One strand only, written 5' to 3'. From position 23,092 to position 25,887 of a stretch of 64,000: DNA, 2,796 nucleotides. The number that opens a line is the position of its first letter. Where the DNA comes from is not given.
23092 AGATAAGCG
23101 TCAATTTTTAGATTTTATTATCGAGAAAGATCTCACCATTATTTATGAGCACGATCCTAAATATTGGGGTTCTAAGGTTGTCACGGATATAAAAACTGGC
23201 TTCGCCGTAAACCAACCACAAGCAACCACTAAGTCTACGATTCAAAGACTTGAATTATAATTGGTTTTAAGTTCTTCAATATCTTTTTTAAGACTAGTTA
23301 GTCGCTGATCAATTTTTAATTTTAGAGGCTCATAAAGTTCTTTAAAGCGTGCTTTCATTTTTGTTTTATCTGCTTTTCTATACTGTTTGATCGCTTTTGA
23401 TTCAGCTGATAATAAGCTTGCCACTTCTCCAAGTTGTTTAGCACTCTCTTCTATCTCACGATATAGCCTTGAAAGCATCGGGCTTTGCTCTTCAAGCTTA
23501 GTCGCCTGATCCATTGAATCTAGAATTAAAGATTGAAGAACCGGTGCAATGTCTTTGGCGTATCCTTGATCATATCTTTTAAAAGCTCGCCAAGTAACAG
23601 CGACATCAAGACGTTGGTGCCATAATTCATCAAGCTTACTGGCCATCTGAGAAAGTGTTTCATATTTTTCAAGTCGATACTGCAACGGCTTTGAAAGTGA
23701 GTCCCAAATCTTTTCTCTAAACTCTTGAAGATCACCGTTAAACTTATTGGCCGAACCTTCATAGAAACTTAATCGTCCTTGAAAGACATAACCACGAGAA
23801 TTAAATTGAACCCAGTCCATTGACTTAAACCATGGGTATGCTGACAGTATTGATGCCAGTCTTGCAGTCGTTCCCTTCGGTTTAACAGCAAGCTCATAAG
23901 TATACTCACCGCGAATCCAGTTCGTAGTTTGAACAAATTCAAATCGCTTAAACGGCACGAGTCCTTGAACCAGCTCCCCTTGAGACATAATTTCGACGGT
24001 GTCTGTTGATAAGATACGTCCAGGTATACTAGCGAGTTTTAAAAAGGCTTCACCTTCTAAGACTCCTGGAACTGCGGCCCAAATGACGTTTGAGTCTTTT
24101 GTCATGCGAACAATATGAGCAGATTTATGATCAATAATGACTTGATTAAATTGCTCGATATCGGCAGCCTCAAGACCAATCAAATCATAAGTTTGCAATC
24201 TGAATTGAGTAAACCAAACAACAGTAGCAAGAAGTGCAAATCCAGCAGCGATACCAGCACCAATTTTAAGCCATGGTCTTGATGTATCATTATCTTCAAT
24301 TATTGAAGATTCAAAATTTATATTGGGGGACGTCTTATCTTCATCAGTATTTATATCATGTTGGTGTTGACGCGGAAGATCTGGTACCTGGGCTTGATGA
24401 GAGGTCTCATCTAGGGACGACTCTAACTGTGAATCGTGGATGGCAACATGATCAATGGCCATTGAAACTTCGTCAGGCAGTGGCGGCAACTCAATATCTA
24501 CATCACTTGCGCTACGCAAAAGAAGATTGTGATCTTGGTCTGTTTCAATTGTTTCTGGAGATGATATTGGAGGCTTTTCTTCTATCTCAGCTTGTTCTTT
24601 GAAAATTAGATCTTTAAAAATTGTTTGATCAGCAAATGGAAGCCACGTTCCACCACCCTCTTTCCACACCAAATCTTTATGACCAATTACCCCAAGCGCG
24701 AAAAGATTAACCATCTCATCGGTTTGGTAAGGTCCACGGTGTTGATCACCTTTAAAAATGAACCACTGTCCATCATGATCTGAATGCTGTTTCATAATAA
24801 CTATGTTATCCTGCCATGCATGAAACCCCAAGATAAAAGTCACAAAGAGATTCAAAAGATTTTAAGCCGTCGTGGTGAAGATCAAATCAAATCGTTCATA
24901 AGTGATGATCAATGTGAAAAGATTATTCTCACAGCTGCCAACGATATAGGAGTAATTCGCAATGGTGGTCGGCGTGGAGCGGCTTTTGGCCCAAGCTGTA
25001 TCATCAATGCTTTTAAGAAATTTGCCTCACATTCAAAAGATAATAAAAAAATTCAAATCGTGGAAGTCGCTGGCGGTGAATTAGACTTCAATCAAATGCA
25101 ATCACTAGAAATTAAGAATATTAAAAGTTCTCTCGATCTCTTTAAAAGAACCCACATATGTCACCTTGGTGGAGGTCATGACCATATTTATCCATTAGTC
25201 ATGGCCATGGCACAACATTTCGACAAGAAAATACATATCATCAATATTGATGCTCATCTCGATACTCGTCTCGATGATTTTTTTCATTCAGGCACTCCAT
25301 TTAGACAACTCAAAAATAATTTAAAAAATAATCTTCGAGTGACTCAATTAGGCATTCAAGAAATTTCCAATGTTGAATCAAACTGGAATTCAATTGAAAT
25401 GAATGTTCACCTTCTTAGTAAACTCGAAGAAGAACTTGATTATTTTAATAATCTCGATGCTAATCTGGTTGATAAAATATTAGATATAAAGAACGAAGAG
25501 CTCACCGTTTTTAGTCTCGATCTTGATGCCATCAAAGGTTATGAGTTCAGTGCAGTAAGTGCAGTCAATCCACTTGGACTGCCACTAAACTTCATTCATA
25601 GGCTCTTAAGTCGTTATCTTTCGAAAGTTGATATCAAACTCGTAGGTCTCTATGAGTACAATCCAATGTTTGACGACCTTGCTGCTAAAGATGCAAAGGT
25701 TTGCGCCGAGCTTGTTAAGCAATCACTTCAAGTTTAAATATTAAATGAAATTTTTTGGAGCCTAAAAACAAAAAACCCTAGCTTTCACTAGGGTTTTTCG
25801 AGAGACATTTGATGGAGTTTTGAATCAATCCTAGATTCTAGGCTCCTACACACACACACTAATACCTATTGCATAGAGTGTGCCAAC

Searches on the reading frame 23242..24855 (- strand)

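Call 5: search_protein_families(library=pfam, proteins=[window:23242-24855:-], max_evalue=0.01)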
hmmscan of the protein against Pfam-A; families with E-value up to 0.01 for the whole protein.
window:23242-24855:- (537 aa): 1 family
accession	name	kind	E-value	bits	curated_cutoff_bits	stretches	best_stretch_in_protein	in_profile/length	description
PF14237.11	GYF_2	-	3.2e-10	40.1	25.8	1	31-76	1-46/50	GYF domain 2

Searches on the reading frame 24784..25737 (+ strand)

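Call 5: search_protein_families(library=pfam, proteins=[window:24784-25737:+], max_evalue=0.01)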
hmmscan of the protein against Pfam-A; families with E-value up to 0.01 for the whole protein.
window:24784-25737:+ (317 aa): 1 family
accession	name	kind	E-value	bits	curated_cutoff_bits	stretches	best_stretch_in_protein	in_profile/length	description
PF00491.26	Arginase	-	8.3e-30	104.6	22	1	59-313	13-276/280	Arginase family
